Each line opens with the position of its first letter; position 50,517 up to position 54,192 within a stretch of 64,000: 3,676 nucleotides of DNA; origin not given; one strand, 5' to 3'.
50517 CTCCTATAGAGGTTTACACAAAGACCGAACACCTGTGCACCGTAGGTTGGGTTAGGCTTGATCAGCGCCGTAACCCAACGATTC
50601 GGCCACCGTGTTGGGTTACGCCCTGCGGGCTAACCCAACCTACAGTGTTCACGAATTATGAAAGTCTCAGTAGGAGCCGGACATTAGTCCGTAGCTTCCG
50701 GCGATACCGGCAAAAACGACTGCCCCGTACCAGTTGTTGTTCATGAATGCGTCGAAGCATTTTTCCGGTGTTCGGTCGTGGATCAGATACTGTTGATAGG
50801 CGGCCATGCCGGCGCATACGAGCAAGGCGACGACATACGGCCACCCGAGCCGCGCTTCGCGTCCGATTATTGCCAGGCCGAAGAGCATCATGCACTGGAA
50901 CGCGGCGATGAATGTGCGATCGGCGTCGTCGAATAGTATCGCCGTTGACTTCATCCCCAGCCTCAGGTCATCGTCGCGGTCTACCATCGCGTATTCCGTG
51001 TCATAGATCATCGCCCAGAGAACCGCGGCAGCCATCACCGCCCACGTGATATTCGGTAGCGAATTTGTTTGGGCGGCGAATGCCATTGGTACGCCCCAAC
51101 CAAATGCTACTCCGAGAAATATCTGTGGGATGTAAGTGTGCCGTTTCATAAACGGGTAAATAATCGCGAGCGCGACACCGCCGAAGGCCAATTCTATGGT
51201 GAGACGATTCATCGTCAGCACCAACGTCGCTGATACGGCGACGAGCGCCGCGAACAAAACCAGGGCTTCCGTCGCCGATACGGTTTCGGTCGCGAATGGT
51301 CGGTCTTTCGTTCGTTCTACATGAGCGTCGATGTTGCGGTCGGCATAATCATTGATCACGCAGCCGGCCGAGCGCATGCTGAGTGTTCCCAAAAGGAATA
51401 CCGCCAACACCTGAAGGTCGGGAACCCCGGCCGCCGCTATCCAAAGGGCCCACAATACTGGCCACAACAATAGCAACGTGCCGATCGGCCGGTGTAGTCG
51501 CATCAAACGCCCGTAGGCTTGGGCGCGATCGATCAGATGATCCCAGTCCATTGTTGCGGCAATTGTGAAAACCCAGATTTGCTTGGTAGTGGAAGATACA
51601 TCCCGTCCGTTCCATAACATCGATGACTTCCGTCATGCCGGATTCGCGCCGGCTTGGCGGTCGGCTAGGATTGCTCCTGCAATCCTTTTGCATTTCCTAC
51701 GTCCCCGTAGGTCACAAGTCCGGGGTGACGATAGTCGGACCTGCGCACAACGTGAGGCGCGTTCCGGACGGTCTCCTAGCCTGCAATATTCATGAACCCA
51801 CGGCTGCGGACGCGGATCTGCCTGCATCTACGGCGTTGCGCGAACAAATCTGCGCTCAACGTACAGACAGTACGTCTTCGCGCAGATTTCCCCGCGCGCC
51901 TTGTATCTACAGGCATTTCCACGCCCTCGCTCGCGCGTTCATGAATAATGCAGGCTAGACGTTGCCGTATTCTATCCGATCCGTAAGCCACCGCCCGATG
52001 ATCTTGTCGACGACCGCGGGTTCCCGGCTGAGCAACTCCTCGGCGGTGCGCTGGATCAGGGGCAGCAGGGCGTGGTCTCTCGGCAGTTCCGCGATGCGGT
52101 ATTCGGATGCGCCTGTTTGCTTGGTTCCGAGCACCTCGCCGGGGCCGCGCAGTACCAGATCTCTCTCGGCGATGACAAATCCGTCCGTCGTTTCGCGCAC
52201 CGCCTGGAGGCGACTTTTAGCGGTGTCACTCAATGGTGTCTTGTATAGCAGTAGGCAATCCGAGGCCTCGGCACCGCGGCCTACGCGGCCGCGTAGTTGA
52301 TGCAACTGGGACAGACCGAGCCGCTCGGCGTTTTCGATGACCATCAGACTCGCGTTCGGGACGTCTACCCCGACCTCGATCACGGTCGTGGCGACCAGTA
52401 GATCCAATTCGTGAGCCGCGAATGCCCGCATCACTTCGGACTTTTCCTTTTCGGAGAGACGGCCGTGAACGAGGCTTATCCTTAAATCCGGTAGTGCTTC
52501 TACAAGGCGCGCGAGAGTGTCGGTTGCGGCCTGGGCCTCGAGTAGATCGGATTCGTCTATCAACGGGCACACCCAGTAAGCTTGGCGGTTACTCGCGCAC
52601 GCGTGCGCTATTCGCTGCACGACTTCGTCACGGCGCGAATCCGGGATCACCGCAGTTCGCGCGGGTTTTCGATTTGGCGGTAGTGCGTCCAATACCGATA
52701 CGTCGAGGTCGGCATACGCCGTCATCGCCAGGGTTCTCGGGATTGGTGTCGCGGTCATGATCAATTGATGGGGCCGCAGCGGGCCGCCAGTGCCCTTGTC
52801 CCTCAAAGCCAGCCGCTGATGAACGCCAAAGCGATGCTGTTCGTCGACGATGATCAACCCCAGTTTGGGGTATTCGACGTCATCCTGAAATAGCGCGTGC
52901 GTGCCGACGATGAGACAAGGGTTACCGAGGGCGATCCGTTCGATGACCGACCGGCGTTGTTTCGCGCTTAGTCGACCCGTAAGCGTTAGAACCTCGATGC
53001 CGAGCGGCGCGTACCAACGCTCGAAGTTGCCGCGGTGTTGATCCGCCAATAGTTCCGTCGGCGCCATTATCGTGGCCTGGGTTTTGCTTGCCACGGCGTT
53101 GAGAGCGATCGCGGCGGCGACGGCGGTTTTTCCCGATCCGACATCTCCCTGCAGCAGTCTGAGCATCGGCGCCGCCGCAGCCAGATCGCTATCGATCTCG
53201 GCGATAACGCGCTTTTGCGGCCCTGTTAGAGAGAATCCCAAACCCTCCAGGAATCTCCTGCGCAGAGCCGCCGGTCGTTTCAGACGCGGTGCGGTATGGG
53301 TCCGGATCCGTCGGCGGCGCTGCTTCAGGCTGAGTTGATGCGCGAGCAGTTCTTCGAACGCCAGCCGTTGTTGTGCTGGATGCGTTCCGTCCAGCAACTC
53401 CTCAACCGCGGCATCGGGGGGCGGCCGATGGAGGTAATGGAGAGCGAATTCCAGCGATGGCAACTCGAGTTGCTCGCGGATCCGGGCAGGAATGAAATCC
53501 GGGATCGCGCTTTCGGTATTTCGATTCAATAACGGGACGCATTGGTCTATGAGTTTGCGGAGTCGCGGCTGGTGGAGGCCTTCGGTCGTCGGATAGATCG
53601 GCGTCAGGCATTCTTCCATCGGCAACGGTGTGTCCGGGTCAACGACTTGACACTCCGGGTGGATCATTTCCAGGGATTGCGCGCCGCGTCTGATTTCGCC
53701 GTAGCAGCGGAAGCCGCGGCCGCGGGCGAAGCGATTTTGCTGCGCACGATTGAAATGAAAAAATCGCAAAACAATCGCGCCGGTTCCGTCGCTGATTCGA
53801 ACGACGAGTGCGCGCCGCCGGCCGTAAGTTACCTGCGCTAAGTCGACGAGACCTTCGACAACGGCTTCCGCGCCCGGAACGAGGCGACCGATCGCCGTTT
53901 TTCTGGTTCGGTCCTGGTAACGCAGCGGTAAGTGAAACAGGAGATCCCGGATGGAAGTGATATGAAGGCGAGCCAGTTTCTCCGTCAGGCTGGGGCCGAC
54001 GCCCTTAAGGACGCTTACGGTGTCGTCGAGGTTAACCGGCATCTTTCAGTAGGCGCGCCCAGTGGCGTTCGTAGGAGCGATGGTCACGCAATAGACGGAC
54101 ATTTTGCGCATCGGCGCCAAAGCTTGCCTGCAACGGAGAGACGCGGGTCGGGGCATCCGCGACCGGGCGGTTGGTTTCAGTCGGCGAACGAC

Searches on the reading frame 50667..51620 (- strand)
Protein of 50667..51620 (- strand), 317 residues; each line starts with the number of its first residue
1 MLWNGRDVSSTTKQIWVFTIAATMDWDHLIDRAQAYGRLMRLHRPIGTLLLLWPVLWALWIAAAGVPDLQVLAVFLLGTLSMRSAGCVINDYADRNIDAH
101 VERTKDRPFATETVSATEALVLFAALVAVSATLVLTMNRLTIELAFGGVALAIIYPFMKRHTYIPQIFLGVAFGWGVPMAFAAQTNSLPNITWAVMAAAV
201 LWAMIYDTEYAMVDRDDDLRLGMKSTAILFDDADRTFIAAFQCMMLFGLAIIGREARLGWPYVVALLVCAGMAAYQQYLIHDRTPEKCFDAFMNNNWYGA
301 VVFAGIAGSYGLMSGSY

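Call 75: search_protein_families(library=pfam, proteins=[window:50667-51620:-], max_evalue=0.0001)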
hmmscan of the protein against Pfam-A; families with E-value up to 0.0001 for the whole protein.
window:50667-51620:- (317 aa): 1 family
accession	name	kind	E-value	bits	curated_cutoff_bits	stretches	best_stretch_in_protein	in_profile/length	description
PF01040.23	UbiA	-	5e-66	223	34.2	1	51-294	1-246/250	UbiA prenyltransferase family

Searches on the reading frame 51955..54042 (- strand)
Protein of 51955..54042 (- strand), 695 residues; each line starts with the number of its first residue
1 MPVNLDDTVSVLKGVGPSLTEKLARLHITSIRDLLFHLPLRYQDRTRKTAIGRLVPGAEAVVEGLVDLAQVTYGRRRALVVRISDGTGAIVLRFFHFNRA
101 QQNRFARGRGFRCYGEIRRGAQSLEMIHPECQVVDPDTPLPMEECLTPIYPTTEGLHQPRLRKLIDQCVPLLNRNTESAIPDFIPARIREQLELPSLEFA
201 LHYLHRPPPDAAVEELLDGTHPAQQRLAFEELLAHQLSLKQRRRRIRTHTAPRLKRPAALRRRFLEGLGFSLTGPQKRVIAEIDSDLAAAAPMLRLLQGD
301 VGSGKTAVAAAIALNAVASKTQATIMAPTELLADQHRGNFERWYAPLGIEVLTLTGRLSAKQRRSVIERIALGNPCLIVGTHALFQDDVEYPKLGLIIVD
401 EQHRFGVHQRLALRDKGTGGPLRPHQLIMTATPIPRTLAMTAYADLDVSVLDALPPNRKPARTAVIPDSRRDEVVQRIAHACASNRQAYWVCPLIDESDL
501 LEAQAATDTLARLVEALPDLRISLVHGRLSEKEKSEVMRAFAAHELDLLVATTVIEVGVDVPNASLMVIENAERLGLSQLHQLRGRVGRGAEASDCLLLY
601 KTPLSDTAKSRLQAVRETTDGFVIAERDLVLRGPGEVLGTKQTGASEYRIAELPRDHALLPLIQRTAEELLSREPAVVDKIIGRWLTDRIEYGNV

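Call 75: search_protein_families(library=pfam, proteins=[window:51955-54042:-], max_evalue=0.0001)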
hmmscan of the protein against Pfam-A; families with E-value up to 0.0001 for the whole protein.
window:51955-54042:- (695 aa): 6 families
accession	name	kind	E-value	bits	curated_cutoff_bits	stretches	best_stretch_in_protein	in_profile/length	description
PF00271.37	Helicase_C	-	7.5e-21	74.9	23.5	1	483-589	13-108/110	Helicase conserved C-terminal domain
PF00270.35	DEAD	-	5.7e-20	72.2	26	1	276-438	4-164/167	DEAD/DEAH box helicase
PF17191.10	RecG_wedge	-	8.4e-16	58.4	23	1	12-170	5-160/162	RecG wedge domain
PF19833.4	RecG_dom3_C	-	4e-11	43.3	26.8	1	618-677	1-61/87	ATP-dependent DNA helicase RecG, domain 3, C-terminal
PF04851.21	ResIII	-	3.6e-08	33.9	22.5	1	276-433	8-162/164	Type III restriction enzyme, res subunit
PF01336.31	tRNA_anti-codon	-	2.8e-05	24.4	27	1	62-134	3-75/75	OB-fold nucleic acid binding domain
